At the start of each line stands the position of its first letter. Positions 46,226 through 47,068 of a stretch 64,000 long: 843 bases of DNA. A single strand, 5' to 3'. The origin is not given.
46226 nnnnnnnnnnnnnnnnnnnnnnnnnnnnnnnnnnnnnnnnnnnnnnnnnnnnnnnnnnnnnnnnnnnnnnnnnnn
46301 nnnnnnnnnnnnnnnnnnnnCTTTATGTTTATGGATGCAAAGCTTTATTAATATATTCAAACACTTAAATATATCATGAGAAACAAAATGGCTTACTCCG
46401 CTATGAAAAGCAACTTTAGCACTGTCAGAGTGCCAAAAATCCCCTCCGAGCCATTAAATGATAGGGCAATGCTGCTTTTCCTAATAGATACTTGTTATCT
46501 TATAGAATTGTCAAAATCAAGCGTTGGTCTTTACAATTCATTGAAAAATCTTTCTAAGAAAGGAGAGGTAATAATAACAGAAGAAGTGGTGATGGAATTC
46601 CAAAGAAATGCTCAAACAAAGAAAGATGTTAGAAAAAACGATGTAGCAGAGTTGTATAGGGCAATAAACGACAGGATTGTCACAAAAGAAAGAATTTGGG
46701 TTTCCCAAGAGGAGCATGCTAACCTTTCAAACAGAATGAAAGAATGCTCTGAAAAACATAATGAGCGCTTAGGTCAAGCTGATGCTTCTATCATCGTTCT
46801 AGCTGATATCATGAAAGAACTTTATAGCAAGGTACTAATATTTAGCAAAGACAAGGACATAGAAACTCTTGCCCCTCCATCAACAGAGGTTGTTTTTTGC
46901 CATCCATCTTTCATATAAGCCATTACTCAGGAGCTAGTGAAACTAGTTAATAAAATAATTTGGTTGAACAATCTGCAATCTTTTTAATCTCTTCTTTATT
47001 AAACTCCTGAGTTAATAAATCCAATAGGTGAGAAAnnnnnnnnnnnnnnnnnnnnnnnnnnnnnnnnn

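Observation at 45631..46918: AT-rich islet: minimal ligase-like KxDG nucleotidyltransferase divergently paired with a PIN nuclease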

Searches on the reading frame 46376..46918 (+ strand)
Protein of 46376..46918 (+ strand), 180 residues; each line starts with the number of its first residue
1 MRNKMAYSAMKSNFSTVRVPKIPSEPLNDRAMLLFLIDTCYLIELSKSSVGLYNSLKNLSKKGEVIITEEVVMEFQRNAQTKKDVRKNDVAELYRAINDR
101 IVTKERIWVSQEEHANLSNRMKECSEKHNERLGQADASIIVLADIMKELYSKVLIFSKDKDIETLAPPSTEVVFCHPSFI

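Call 3: search_protein_families(library=pfam, proteins=[window:46376-46918:+], max_evalue=1)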
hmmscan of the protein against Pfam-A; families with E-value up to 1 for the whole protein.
window:46376-46918:+ (180 aa): 3 families
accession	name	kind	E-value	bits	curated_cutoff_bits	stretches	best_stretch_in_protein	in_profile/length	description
PF01850.27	PIN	-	1.9e-06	28.9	23.6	1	36-164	2-116/120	PIN domain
PF14367.12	DUF4411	-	0.015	15.5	23.5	1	35-144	1-112/159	Domain of unknown function (DUF4411)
PF24073.1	DUF7365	-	0.035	14.7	27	1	42-99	17-75/101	Coiled-coil region of unknown function (DUF7365)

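Call 4: search_protein_families(library=ncbifam, proteins=[window:46376-46918:+], max_evalue=1)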
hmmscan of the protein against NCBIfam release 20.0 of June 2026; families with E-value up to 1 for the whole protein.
window:46376-46918:+ (180 aa): 1 family
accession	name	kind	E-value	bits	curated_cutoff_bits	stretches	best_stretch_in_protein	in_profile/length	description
NF047959.1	TA_toxin_VapC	equivalog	0.069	13.3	80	1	36-87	2-54/125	type II toxin-antitoxin system VapC family toxin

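Call 6: search_solved_structures(query=window:46376-46918:+, max_evalue=10, show_alignments=2)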
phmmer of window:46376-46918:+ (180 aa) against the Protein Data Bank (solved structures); distinct sequences matched with E-value up to 10: 0.

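Call 12: find_homologous_proteins(query=window:46376-46918:+, max_evalue=0.001)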
Query window:46376-46918:+ (180 aa): 1 proteins with E <= 0.001 among 78 candidates.
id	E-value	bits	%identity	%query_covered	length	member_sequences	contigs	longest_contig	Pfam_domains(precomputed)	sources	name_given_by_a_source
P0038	3.2e-108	376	100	98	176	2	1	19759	PF01850.28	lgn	-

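Call 30: find_homologous_proteins(query=A2, max_evalue=0.001)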
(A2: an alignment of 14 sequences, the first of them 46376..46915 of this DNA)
Query A2 (14 sequences) (180 aa, profile of the alignment): 4 proteins with E <= 0.001 among 5102 candidates.
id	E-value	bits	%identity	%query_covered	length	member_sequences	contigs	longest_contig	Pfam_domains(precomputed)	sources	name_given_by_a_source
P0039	5.2e-55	204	27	72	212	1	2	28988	-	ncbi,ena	-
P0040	2.2e-53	199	54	87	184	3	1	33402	-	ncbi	ncbi:MAG: hypothetical protein QXT45_03705 [Candidatus Bilamarchaeaceae archaeon]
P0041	8.0e-52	193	29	72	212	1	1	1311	-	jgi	jgi:hypothetical protein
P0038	1.7e-50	189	100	98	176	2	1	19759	PF01850.28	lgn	-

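Call 42: search_protein_representatives(alignment_id=A3)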
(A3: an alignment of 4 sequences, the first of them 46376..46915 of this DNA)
Query: 4 sequences, 186 profile positions. Proteins with E-value up to 0.001 (for the whole library): 65; up to 1e-10: 37; up to 1e-30: 10. The best 65 are listed.
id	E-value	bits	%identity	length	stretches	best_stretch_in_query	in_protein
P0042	8.3e-52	191.8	-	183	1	36-184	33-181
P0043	5.1e-50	185.9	-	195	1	34-184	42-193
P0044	6.2e-49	182.4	-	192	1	9-184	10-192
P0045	2.8e-38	147.6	-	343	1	15-182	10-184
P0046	3.0e-36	141.0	-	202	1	39-183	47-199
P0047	4.1e-35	137.3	-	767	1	32-183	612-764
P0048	9.7e-35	136.1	-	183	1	40-175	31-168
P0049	7.7e-34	133.2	-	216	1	33-183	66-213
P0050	1.2e-33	132.5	-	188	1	20-184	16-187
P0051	2.6e-33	131.5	-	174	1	41-184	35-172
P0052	2.3e-28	115.4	-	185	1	44-176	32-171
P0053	6.1e-28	114.0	-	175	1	32-183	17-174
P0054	6.5e-28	113.9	-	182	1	38-184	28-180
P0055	4.4e-26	107.9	-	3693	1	35-178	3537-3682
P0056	5.4e-26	107.6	-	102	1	88-183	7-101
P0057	6.3e-25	104.1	-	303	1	34-182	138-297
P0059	1.5e-22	96.3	-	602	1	38-178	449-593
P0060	3.1e-22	95.3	-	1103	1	36-182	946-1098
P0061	6.5e-22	94.3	-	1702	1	24-177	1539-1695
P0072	9.9e-14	67.6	-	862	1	39-178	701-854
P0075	2.0e-13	66.6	-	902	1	40-175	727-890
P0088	7.9e-08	48.4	-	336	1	27-183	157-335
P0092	1.5e-06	44.2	-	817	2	38-177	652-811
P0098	4.9e-06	42.6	-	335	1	33-180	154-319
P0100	1.7e-05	40.8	-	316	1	34-182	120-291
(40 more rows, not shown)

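Call 46: search_protein_families(library=pfam, proteins=[P0055, P0061, P0047, P0060, P0072, P0075, P0059], max_evalue=0.001)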
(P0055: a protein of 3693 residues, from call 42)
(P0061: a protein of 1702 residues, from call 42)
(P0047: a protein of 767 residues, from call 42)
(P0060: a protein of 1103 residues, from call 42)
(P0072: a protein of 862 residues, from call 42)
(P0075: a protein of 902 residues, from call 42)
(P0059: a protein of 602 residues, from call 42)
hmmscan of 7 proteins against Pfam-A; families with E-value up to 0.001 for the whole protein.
P0055 (3693 aa): 1 family
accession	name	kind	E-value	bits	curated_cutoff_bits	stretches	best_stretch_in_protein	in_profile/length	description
PF01850.27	PIN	-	0.00038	21.5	23.6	0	3546-3628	2-80/120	PIN domain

P0061 (1702 aa): 0 families

P0047 (767 aa): 1 family
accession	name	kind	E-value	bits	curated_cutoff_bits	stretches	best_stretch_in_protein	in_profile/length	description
PF01850.27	PIN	-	0.00055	21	23.6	0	624-750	2-113/120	PIN domain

P0060 (1103 aa): 0 families

P0072 (862 aa): 0 families

P0075 (902 aa): 1 family
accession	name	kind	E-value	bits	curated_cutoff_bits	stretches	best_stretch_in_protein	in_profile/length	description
PF16289.11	PIN_12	-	0.00017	22.5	32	1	741-794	1-56/172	PIN domain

P0059 (602 aa): 0 families

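Call 47: find_encoding_contigs(protein=P0047, flank=5000, max_places=3)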
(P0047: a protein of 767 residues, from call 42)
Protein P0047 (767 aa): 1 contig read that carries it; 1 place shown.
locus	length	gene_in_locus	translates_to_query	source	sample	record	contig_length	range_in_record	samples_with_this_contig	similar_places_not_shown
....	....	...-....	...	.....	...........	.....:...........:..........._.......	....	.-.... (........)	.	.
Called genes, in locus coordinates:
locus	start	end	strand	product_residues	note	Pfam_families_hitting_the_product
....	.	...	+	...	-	?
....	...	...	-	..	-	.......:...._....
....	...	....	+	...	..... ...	-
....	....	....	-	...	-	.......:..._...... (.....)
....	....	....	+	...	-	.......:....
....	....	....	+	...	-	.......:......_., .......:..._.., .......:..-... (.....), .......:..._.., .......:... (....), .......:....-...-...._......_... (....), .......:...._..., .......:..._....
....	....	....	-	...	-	-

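Call 48: find_encoding_contigs(protein=P0055, flank=4000, max_places=2)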
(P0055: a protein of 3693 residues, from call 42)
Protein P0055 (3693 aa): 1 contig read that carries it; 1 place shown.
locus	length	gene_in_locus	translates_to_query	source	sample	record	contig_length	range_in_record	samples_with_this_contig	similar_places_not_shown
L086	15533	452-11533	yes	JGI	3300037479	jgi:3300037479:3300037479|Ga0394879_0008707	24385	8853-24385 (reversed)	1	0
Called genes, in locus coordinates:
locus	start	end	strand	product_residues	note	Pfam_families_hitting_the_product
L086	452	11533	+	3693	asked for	-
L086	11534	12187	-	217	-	PF09414:RNA_ligase (weak)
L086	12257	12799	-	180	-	-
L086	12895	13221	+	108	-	-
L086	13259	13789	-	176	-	-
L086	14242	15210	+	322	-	PF01137:RTC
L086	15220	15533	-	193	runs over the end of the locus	-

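Call 49: find_encoding_contigs(protein=P0061, flank=4000, max_places=2)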
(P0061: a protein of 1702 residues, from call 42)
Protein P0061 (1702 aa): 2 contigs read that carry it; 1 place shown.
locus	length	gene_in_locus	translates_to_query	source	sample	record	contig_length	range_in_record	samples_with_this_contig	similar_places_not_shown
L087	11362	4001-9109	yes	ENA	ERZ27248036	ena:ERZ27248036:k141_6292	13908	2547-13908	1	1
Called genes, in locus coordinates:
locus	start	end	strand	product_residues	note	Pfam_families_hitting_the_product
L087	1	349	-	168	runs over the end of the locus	PF03994:DUF350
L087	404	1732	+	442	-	PF01368:DHH, PF21763:DHH_CID, PF02272:DHHA1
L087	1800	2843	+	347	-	-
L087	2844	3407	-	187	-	-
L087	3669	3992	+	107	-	-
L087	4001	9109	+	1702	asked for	-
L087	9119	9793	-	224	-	-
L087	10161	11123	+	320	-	PF01137:RTC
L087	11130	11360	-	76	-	?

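Call 50: find_encoding_contigs(protein=P0075, flank=4000, max_places=2)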
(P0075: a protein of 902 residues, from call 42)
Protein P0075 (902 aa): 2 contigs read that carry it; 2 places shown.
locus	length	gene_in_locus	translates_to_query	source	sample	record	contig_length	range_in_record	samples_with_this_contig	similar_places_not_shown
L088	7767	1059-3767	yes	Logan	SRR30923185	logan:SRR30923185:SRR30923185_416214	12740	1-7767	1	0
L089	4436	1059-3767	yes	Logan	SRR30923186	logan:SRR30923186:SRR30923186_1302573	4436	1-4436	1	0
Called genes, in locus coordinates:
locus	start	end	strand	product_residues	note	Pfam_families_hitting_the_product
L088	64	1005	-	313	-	PF01087:GalP_UDP_transf, PF16285:DUF4931_N (weak), PF01230:HIT (faint), PF16268:DUF4921 (weak)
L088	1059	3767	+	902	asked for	-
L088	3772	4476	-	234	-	PF09414:RNA_ligase (faint)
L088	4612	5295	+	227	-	-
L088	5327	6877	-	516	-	PF01935:DUF87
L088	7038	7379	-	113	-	PF00581:Rhodanese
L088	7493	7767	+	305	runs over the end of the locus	-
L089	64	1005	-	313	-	PF01087:GalP_UDP_transf, PF16285:DUF4931_N (weak), PF01230:HIT (faint), PF16268:DUF4921 (weak)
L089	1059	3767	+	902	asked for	-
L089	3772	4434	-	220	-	?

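Call 51: find_encoding_contigs(protein=P0092, flank=4000, max_places=2)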
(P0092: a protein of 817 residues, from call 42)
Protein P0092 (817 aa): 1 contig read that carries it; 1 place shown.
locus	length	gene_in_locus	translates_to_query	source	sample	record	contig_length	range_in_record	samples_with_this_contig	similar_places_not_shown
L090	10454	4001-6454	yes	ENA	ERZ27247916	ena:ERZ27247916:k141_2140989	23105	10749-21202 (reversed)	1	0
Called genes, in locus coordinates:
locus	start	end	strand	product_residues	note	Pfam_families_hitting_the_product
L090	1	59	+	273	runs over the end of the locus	PF04014:MazE_antitoxin (weak)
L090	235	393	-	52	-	PF03911:Sec61_beta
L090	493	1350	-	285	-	PF00702:Hydrolase, PF13419:HAD_2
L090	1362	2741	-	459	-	PF12483:GIDE, PF04011:LemA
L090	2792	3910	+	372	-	PF01637:ATPase_2 (weak), PF05621:TniB (weak), PF07693:KAP_NTPase (faint), PF13191:AAA_16, PF13401:AAA_22, PF00004:AAA, PF22703:Cdc6_lid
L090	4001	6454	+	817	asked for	-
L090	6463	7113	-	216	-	PF09414:RNA_ligase (weak)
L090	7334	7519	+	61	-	-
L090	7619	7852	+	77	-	PF15919:HicB_lk_antitox (weak)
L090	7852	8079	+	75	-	PF07927:HicA_toxin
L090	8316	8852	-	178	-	-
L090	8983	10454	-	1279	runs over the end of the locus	-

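Call 53: predict_structure(alignment_id=A4)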
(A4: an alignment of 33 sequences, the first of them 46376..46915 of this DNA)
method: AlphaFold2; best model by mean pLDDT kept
length: 180 residues; sequences in the alignment: 33
mean_pLDDT: 88.2   pTM: 0.78
mean pLDDT of the five models: 88.2, 88.0, 87.8, 87.5, 87.4
residues with pLDDT >= 90: 133; 70-90: 11; 50-70: 34; < 50: 2
segments of 3 or more residues with pLDDT < 50: none
pLDDT, mean of each block of 10 residues (from residue 1): 57 64 60 91 95 96 97 98 95 98 98 97 95 97 94 94 91 71
secondary structure, 60 per line:
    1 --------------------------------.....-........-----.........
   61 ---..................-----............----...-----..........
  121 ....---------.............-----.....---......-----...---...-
elements in order: E33-37 H39-46 H52-60 E64-68 H69-81 H87-98 E103-105 H111-124 H134-146 E152-156 H160-165 E171-173

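Call 57: fold_search(model_id=the predicted structure, library=pdb)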
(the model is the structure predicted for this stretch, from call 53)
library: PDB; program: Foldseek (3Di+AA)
matches with E <= 10: 796; with E <= 0.001: 3
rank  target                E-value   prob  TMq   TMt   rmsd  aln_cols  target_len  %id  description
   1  8wmm_G                4.3e-04  1.00  0.44  0.55   5.7       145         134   17  Structure of CbCas9-PcrIIC1 complex bound to 28-bp DNA substrate (20-nt complementary) (released 2024-06-05)
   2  5wz4_A                7.0e-04  1.00  0.39  0.50   5.9       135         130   16  Crystal structure of Mycobacterium tuberculosis VapC20 (Rv2549c), Sarcin-Ricin loop cleaving toxin (released 2017-10-25)
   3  5wzf_B                8.4e-04  1.00  0.41  0.54   5.7       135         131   18  Crystal structure of Mycobacterium tuberculosis VapC20 (Rv2549c), Sarcin-Ricin loop cleaving toxin (released 2017-10-25)
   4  3zvk_C                1.1e-03  1.00  0.48  0.61   4.8       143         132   16  Crystal structure of VapBC2 from Rickettsia felis bound to a DNA fragment from their promoter (released 2011-12-14)
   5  2fe1                  1.1e-03  1.00  0.45  0.60   5.1       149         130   14  Crystal Structure of PAE0151 from Pyrobaculum aerophilum (released 2005-12-27)
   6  4chg_A                1.4e-03  1.00  0.49  0.62   4.5       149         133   18  Crystal structure of VapBC15 complex from Mycobacterium tuberculosis (released 2014-11-12)
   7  3zvk_B                1.4e-03  1.00  0.48  0.61   4.7       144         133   17  Crystal structure of VapBC2 from Rickettsia felis bound to a DNA fragment from their promoter (released 2011-12-14)
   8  3zvk_A                1.9e-03  1.00  0.45  0.56   5.3       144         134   15  Crystal structure of VapBC2 from Rickettsia felis bound to a DNA fragment from their promoter (released 2011-12-14)
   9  5wzf_A                2.1e-03  1.00  0.40  0.53   5.4       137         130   19  Crystal structure of Mycobacterium tuberculosis VapC20 (Rv2549c), Sarcin-Ricin loop cleaving toxin (released 2017-10-25)
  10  5ecw_A                2.2e-03  1.00  0.47  0.60   4.8       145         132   16  Structure of the Shigella flexneri VapC mutant D7A (released 2016-02-17)
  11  5x3t_B                2.5e-03  1.00  0.50  0.62   4.3       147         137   17  VapBC from Mycobacterium tuberculosis (released 2017-06-07)
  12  1ye5_A                3.1e-03  1.00  0.45  0.54   5.2       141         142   14  Crystal structure of hypothetical protein of unknown function from pyrococcus horikoshii OT3 (released 2005-05-17)
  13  1v8p_A                3.6e-03  1.00  0.45  0.56   4.9       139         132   13  Crystal structure of PAE2754 from Pyrobaculum aerophilum (released 2004-02-10)
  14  5h4h_B                3.6e-03  1.00  0.46  0.54   5.1       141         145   13  Structure of PIN-domain protein (VapC4 toxin) from Pyrococcus horikoshii determined at 2.2 A resolution (released 2016-11-23)
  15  1v8p_C                3.8e-03  1.00  0.49  0.62   4.3       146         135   14  Crystal structure of PAE2754 from Pyrobaculum aerophilum (released 2004-02-10)
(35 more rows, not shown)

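Call 59: search_protein_families(library=pfam, proteins=[L088:64-1011:-], max_evalue=0.001)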
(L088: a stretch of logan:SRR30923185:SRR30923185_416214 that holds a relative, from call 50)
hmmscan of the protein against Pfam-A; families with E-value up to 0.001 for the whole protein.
L088:64-1011:- (315 aa): 4 families
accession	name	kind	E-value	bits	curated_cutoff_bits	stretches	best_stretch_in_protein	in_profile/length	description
PF01087.27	GalP_UDP_transf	-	2.3e-11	44.9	22.1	1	4-165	7-183/184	Galactose-1-phosphate uridyl transferase, N-terminal domain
PF16268.10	DUF4921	-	1.1e-10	41.5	28.5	1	108-167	193-253/425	Domain of unknown function (DUF4921)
PF01230.28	HIT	-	4e-07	31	21.5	1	89-157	23-90/98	HIT domain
PF16285.10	DUF4931_N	-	1.1e-06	29.2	24.1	1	48-164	20-123/124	Domain of unknown function (DUF4931) N-terminal domain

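Call 61: search_protein_families(library=padloc, proteins=[window:46376-46915:+, P0047, P0060, P0061], max_evalue=0.01)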
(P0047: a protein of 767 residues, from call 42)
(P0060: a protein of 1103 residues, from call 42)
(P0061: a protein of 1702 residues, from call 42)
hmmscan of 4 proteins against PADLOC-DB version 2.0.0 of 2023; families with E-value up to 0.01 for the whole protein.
window:46376-46915:+ (180 aa): 1 family
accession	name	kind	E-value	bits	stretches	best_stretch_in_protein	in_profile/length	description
PDLC04394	PDC-M07B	-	6.1e-06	24.7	1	79-167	57-150/154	-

P0047 (767 aa): 1 family
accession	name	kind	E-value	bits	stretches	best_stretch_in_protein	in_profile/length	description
PDLC04394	PDC-M07B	-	0.0078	14.6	0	664-750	53-144/154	-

P0060 (1103 aa): 0 families

P0061 (1702 aa): 0 families

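Call 64: find_encoding_contigs(protein=P0057, flank=4000, max_places=2)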
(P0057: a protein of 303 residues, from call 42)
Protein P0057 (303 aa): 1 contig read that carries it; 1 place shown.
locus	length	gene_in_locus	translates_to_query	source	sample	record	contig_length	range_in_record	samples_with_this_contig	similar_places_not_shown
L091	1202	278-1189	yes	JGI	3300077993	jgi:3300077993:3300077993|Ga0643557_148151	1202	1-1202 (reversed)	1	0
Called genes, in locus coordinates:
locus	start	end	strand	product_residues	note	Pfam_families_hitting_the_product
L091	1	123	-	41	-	?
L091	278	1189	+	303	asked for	-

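Call 65: find_encoding_contigs(protein=P0088, flank=4000, max_places=2)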
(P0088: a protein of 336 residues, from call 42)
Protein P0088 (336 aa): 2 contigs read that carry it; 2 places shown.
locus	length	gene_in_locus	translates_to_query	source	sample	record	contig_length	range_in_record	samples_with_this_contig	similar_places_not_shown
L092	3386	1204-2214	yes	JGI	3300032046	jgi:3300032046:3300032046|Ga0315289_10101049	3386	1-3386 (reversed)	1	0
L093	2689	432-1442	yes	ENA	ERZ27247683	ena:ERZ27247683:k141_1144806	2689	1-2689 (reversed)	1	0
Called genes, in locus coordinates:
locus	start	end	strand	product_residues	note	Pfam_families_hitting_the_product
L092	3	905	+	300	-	?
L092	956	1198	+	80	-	-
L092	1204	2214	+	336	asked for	-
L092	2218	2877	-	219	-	PF09414:RNA_ligase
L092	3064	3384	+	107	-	?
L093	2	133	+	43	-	?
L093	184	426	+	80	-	-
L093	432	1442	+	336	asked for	-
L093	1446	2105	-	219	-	PF09414:RNA_ligase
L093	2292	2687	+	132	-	?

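Call 66: find_encoding_contigs(protein=P0098, flank=4000, max_places=2)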
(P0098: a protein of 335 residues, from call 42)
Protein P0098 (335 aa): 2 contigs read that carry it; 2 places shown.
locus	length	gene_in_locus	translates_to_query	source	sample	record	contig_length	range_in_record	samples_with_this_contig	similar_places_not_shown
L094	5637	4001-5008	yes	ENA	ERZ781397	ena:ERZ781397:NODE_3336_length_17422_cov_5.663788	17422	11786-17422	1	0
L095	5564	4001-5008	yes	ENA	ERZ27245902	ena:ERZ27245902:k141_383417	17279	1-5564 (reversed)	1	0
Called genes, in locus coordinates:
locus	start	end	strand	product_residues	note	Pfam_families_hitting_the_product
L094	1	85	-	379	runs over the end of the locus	PF00512:HisKA, PF02518:HATPase_c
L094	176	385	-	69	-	-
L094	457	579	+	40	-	-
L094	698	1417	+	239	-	PF00702:Hydrolase, PF13419:HAD_2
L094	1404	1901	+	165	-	-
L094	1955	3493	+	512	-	-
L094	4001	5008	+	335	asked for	-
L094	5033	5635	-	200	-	?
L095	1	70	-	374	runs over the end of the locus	PF00512:HisKA, PF02518:HATPase_c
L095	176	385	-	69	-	-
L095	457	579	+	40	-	-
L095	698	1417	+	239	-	PF00702:Hydrolase, PF13419:HAD_2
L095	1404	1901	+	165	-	-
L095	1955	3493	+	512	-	-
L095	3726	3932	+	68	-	-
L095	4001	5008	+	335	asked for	-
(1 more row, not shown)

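Call 67: find_encoding_contigs(protein=P0100, flank=4000, max_places=2)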
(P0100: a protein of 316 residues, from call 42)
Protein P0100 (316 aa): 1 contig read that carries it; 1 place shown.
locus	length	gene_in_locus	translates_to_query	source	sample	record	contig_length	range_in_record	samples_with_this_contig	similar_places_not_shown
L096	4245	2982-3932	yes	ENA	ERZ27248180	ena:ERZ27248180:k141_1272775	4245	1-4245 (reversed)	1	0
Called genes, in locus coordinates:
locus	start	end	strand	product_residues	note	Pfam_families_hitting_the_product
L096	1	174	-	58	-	?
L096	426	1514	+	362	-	PF27233:MJ0711_N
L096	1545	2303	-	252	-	PF02535:Zip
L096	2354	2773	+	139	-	-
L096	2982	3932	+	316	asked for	-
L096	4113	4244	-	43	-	?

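Call 74: search_protein_families(library=pfam, alignment_id=A4, max_evalue=0.1)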
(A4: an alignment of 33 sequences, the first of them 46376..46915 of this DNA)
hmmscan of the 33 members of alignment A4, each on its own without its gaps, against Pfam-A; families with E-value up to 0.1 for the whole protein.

A. member 1, window:46376-46915:+ (180 aa): 3 families
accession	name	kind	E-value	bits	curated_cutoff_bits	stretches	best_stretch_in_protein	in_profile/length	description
PF01850.27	PIN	-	1.9e-06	28.9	23.6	1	36-164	2-116/120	PIN domain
PF14367.12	DUF4411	-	0.015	15.5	23.5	1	35-144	1-112/159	Domain of unknown function (DUF4411)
PF24073.1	DUF7365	-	0.035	14.7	27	0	42-99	17-75/101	Coiled-coil region of unknown function (DUF7365)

B. families by the number of members that match (of 33 scanned): 21 families
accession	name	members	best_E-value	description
PF16289.11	PIN_12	16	1.7e-05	PIN domain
PF13638.12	PIN_4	11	4e-05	PIN domain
PF01850.27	PIN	9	1.9e-06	PIN domain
PF14367.12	DUF4411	5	0.0027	Domain of unknown function (DUF4411)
PF18476.7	PIN_8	3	0.0034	PIN like domain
PF13470.12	PIN_3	2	0.0074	PIN domain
PF18477.7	PIN_9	2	0.052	PIN like domain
PF17650.6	RACo_linker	1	0.0076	RACo linker region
PF02403.27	Seryl_tRNA_N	1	0.01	Seryl-tRNA synthetase N-terminal domain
PF19098.6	DUF5785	1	0.025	Family of unknown function (DUF5785)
PF20922.3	Anamorsin_N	1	0.029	Anamorsin, N-terminal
PF13635.12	DUF4143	1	0.034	Domain of unknown function (DUF4143)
PF24073.1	DUF7365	1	0.035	Coiled-coil region of unknown function (DUF7365)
PF17910.6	FeoB_Cyto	1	0.047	FeoB cytosolic helical domain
PF09079.17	Cdc6_C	1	0.053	CDC6, C terminal winged helix domain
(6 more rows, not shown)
